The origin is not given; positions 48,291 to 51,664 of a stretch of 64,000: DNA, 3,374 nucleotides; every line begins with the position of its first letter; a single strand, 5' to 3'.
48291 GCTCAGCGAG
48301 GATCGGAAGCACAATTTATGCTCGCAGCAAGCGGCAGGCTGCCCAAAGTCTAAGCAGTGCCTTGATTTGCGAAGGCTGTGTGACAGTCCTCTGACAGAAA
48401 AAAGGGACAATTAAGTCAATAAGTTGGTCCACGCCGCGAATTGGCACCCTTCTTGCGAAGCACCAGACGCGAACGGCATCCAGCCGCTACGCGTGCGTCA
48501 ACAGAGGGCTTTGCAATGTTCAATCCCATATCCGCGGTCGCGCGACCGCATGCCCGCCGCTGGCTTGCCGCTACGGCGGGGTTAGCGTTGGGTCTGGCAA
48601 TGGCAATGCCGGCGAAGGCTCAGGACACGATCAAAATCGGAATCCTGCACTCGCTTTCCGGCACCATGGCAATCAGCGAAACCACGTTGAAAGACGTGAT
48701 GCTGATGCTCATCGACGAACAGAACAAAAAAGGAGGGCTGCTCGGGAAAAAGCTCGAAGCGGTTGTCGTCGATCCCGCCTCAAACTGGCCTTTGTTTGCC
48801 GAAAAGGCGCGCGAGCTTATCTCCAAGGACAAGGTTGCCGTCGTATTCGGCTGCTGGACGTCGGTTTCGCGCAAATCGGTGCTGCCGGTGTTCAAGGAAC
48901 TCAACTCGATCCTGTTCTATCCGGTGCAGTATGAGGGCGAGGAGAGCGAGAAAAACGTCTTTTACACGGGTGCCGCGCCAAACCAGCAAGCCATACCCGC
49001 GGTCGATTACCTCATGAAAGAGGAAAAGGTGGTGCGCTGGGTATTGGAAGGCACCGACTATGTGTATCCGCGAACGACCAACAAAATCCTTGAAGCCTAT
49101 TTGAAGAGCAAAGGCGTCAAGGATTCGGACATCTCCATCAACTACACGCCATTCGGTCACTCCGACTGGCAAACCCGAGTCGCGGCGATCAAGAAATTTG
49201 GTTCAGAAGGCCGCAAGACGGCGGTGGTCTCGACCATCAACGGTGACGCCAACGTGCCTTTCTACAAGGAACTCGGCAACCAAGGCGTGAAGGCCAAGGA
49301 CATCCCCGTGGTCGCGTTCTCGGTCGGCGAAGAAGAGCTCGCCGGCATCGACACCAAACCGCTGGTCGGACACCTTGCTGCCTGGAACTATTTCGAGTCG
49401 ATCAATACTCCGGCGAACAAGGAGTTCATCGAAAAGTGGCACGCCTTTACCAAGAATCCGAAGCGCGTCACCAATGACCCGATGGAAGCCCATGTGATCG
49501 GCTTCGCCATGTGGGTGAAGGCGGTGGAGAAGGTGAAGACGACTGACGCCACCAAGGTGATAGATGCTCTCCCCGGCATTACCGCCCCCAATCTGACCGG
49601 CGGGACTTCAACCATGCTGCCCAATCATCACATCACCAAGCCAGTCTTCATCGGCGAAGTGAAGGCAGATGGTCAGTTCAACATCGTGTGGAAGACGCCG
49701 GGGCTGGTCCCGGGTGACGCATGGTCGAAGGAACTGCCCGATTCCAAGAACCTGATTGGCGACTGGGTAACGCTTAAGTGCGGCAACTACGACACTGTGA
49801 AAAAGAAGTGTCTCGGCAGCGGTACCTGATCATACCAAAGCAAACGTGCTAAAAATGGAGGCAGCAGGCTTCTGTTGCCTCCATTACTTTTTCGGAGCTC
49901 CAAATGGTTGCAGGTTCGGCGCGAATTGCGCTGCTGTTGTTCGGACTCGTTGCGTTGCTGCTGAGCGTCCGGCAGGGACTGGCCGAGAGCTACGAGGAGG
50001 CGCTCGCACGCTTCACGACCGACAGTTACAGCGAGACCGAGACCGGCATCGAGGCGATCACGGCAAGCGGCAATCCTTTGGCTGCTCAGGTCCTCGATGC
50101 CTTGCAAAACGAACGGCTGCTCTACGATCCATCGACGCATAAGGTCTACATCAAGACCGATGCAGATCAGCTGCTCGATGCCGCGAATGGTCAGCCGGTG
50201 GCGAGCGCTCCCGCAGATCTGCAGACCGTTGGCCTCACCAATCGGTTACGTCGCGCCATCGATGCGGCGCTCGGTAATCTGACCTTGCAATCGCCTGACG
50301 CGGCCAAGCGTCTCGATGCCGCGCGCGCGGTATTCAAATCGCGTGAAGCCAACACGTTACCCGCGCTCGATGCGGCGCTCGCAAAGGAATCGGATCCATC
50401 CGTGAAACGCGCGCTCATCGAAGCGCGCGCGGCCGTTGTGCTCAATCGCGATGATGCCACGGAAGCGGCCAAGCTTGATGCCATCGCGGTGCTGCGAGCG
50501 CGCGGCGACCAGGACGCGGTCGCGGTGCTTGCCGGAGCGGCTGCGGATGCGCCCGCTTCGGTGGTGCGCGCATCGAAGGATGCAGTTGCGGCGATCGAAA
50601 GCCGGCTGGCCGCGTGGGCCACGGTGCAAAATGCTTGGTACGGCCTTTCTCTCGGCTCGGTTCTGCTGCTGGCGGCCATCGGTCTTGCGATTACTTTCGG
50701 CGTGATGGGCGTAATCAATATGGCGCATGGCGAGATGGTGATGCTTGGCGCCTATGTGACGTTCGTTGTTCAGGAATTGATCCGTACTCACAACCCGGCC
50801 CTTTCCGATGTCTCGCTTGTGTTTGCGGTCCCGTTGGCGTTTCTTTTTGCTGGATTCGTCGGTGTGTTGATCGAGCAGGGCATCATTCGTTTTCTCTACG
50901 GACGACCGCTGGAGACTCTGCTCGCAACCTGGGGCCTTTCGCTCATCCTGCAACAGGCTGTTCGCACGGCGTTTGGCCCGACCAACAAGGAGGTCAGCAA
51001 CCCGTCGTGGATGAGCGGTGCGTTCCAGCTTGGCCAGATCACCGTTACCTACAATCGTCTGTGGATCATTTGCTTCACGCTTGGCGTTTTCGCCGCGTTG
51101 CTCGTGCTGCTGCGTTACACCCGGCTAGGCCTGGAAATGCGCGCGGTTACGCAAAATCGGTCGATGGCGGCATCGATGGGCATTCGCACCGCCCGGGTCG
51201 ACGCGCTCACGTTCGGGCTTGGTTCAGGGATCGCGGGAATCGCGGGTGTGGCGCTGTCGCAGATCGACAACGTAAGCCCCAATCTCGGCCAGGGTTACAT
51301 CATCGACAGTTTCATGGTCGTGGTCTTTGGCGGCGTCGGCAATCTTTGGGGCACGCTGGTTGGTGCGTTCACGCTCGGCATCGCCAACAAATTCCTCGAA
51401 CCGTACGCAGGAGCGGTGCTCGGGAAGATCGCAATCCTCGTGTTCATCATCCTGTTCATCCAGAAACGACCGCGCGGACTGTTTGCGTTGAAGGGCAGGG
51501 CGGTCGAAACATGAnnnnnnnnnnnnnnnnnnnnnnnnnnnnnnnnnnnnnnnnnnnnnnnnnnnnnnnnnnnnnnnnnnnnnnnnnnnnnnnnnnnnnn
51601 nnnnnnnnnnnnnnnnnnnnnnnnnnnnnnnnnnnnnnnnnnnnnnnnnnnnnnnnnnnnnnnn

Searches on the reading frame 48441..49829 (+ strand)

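Call 59: search_protein_families(library=pfam, proteins=[window:48441-49829:+], max_evalue=0.00001)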
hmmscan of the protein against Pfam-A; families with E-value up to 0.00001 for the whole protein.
window:48441-49829:+ (462 aa): 2 families
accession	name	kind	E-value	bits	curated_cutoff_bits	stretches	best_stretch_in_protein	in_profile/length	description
PF13433.12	Peripla_BP_5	-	1.9e-155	517.9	27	1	64-432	1-361/363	Periplasmic binding protein domain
PF13458.12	Peripla_BP_6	-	6e-69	233.7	31.7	1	63-412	1-343/343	Periplasmic binding protein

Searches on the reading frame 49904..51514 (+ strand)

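Call 60: search_protein_families(library=pfam, proteins=[window:49904-51514:+], max_evalue=0.00001)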
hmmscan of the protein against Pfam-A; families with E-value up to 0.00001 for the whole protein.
window:49904-51514:+ (536 aa): 1 family
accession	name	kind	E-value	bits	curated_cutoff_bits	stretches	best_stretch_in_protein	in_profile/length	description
PF02653.21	BPD_transp_2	-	5.2e-45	154.1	26.8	1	246-516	4-266/269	Branched-chain amino acid transport system / permease component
